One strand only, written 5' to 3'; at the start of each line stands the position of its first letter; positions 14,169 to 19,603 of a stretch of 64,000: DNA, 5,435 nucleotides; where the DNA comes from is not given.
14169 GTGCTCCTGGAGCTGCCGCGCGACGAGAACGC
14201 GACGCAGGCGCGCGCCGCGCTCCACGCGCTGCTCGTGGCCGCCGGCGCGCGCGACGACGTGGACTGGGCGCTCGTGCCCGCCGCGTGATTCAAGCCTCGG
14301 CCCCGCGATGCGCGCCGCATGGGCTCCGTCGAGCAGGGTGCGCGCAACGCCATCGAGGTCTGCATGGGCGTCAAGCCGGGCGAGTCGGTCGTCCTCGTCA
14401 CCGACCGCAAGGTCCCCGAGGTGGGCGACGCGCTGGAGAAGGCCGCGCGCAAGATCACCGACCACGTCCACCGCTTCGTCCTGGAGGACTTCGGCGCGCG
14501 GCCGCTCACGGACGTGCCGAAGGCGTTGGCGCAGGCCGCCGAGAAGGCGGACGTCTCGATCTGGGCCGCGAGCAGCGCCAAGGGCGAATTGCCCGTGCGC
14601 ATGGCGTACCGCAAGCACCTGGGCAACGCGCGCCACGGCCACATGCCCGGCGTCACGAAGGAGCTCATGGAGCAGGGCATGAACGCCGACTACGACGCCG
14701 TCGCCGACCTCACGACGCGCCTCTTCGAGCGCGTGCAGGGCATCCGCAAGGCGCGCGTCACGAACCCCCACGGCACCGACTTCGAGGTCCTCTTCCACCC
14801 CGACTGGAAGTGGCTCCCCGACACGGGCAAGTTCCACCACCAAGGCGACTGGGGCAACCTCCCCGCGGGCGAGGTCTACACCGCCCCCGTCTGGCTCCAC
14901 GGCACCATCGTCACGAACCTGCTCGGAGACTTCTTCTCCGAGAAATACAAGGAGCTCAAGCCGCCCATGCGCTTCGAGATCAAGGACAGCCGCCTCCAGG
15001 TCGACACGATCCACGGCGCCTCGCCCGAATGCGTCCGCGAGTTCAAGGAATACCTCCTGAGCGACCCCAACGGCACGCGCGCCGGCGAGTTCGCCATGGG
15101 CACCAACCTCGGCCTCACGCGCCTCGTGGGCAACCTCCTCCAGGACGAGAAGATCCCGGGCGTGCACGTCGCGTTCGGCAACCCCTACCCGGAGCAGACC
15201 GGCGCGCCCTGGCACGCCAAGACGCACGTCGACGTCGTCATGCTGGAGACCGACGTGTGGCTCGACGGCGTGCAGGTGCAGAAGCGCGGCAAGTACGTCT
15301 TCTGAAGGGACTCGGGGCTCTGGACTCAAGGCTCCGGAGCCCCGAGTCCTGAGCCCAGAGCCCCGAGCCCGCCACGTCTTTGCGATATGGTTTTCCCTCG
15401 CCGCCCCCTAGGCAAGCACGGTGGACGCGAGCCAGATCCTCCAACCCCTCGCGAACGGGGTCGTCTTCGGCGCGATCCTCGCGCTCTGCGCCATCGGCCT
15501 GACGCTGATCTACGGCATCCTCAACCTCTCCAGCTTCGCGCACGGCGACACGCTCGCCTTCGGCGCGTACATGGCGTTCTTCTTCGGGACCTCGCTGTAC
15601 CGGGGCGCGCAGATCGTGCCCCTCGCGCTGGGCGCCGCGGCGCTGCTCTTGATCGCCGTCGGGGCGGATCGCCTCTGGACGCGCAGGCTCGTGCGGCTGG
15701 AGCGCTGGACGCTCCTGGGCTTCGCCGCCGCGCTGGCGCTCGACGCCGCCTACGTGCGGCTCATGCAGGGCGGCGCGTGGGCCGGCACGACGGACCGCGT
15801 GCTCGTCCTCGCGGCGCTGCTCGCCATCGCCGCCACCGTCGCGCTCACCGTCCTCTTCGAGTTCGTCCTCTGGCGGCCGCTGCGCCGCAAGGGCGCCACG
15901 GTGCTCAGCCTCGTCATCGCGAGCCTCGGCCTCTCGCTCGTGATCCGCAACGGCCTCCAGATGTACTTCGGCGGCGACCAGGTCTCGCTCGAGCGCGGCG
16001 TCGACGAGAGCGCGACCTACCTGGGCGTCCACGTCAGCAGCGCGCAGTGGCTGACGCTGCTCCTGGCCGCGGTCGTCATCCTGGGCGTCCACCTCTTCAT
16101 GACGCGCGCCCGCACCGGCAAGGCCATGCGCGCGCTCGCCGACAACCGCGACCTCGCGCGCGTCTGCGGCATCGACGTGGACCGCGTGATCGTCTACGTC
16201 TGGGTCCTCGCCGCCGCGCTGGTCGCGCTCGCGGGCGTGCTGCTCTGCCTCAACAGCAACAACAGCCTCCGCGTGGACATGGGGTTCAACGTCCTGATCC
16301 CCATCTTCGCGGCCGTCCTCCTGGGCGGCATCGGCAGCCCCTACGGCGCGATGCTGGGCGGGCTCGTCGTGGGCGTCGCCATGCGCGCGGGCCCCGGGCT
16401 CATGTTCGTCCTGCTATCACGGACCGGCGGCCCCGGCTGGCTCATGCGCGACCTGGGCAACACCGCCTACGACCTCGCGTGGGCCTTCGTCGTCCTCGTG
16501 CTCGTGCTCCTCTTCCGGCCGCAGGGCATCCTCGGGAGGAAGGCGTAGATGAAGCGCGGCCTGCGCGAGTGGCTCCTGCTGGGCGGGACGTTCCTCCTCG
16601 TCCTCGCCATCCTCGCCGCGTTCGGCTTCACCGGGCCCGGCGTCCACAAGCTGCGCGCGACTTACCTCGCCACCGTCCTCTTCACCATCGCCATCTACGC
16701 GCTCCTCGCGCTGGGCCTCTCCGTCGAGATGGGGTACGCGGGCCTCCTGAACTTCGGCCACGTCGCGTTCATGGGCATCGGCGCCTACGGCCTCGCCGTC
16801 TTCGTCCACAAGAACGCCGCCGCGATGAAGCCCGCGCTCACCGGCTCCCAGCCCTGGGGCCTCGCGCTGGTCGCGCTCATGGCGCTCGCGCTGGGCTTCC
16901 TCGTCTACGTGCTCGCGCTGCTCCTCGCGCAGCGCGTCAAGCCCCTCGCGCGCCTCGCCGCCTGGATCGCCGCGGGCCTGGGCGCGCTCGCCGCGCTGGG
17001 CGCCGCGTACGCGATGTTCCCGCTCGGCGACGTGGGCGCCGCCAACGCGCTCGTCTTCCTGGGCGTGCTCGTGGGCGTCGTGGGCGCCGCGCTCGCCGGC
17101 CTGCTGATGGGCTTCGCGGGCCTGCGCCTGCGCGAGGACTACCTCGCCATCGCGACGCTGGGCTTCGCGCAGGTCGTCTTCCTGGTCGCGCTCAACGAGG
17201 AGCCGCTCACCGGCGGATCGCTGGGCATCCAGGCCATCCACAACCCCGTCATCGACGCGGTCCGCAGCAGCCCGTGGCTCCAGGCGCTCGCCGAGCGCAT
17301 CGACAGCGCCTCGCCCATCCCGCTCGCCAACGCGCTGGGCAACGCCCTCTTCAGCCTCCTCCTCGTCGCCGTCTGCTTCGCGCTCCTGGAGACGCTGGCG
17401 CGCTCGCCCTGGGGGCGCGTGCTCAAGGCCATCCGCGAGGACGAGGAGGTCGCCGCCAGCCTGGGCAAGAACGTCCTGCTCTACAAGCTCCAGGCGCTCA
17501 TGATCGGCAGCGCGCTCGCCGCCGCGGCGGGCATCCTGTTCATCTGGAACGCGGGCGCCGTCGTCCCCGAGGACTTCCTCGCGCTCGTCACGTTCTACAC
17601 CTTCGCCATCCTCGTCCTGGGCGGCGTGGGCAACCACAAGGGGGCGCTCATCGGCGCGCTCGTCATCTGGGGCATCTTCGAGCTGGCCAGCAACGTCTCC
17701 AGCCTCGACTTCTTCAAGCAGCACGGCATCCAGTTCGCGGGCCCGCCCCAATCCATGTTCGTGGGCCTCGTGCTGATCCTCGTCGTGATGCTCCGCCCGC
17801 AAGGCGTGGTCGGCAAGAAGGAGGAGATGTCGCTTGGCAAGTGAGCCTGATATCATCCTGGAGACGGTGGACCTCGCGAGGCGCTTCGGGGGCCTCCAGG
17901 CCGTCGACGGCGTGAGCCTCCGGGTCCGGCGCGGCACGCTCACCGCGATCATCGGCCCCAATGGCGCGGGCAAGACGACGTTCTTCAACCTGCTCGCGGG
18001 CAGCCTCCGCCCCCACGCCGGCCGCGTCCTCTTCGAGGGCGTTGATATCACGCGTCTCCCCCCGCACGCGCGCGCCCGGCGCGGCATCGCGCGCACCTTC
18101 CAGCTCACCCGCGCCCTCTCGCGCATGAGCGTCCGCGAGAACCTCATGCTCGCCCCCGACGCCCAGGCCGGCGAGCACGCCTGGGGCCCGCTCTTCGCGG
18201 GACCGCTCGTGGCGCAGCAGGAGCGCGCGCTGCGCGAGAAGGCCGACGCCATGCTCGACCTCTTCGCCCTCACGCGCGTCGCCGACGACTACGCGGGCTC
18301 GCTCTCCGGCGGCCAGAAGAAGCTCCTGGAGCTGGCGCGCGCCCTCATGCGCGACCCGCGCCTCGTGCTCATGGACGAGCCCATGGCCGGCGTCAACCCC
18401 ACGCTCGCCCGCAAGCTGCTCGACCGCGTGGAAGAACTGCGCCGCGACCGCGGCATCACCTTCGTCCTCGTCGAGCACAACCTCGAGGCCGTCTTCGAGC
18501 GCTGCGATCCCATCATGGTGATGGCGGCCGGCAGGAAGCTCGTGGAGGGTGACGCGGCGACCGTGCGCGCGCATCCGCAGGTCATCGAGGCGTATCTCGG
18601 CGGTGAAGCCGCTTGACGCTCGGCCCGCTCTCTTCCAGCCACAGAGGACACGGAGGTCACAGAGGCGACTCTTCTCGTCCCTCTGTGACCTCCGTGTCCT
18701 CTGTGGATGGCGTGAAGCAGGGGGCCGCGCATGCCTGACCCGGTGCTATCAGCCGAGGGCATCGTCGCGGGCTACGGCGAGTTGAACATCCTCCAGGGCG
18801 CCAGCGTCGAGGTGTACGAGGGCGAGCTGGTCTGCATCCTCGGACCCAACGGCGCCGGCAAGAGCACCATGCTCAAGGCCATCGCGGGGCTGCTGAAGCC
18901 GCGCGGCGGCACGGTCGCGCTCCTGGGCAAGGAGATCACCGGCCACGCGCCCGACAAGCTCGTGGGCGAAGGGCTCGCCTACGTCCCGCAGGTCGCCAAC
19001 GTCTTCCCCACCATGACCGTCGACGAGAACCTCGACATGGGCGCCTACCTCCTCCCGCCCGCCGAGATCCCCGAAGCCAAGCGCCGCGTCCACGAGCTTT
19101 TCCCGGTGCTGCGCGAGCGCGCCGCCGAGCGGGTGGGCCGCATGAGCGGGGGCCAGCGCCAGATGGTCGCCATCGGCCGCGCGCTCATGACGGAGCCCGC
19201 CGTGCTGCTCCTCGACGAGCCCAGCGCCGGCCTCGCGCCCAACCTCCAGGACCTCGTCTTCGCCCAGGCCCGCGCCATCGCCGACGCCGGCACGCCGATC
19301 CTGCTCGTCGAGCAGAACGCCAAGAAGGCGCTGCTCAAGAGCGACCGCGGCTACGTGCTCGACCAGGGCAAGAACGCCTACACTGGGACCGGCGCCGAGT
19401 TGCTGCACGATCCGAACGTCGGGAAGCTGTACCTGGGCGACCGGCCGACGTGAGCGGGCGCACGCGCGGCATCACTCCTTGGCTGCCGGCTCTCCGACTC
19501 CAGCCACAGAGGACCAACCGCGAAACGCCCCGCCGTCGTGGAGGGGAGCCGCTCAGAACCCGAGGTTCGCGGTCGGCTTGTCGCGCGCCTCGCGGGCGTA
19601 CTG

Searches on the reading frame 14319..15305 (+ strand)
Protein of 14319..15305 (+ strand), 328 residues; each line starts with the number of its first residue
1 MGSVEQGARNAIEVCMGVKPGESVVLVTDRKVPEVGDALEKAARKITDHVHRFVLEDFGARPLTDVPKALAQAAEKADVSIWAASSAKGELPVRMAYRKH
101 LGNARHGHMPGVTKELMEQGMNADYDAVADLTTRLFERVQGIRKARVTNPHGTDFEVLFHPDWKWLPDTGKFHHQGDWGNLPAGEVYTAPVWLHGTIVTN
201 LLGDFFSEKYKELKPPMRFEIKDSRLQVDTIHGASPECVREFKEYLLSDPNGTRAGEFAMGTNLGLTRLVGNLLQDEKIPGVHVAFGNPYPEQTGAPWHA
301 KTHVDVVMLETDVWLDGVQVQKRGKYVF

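Call 82: search_protein_families(library=pfam, proteins=[window:14319-15305:+], max_evalue=0.001)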
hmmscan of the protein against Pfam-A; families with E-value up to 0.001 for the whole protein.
window:14319-15305:+ (328 aa): 1 family
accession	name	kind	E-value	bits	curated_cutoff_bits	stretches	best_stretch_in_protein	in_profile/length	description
PF02073.20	Peptidase_M29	-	3e-08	33.4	27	0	141-192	203-255/406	Thermophilic metalloprotease (M29)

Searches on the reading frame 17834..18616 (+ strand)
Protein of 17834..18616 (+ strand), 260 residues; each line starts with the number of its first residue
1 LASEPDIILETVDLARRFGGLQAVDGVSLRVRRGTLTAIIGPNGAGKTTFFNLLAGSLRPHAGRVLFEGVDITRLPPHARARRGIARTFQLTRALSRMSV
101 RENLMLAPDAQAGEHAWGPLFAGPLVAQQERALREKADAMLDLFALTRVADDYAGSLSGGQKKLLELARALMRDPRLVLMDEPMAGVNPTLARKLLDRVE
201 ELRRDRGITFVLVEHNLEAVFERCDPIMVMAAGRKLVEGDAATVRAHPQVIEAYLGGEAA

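Call 82: search_protein_families(library=pfam, proteins=[window:17834-18616:+], max_evalue=0.001)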
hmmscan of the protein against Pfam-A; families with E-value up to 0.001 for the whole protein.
window:17834-18616:+ (260 aa): 6 families
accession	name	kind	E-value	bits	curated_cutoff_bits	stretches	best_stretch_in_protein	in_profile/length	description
PF00005.33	ABC_tran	-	1.9e-32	113.2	25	1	25-185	2-137/137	ABC transporter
PF13304.12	AAA_21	-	8.9e-13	49.4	27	2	153-217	234-300/304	AAA domain, putative AbiEii toxin, Type IV TA system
PF12399.14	BCA_ABC_TP_C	-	7.2e-10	38.7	25.5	1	234-260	1-27/27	Branched-chain amino acid ATP-binding cassette transporter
PF09818.15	ABC_ATPase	-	0.0001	21.9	23.2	0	193-232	209-248/283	P-loop domain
PF02463.25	SMC_N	-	0.00012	22.1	40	0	35-52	25-42/220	RecF/RecN/SMC N terminal domain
PF13476.12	AAA_23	-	0.00017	22.7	27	1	36-55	21-40/201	AAA domain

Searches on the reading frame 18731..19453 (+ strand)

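Call 82: search_protein_families(library=pfam, proteins=[window:18731-19453:+], max_evalue=0.001)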
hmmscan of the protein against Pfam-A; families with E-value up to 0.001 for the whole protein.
window:18731-19453:+ (240 aa): 9 families
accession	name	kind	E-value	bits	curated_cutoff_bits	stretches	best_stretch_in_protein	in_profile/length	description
PF00005.33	ABC_tran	-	5.4e-34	118.2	25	1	21-165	1-136/137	ABC transporter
PF13304.12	AAA_21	-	6.3e-08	33.5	27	0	33-55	1-23/304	AAA domain, putative AbiEii toxin, Type IV TA system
PF13555.12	AAA_29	-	1.7e-05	24.9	27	1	24-59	15-50/61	P-loop containing region of AAA domain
PF13476.12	AAA_23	-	2.8e-05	25.3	27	1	30-54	18-42/201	AAA domain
PF13604.12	AAA_30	-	4.1e-05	23.9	27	1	32-163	19-96/191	AAA domain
PF13191.12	AAA_16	-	0.00022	22.2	32.6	1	30-162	23-139/167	AAA ATPase domain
PF02463.25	SMC_N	-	0.00027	20.9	40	0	30-52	23-45/220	RecF/RecN/SMC N terminal domain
PF13514.12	AAA_27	-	0.00043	20.4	22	1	30-55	25-50/206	AAA domain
PF25199.1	nSTAND_NTPase5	-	0.00094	19.5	34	0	31-71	41-82/145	Novel STAND NTPase 5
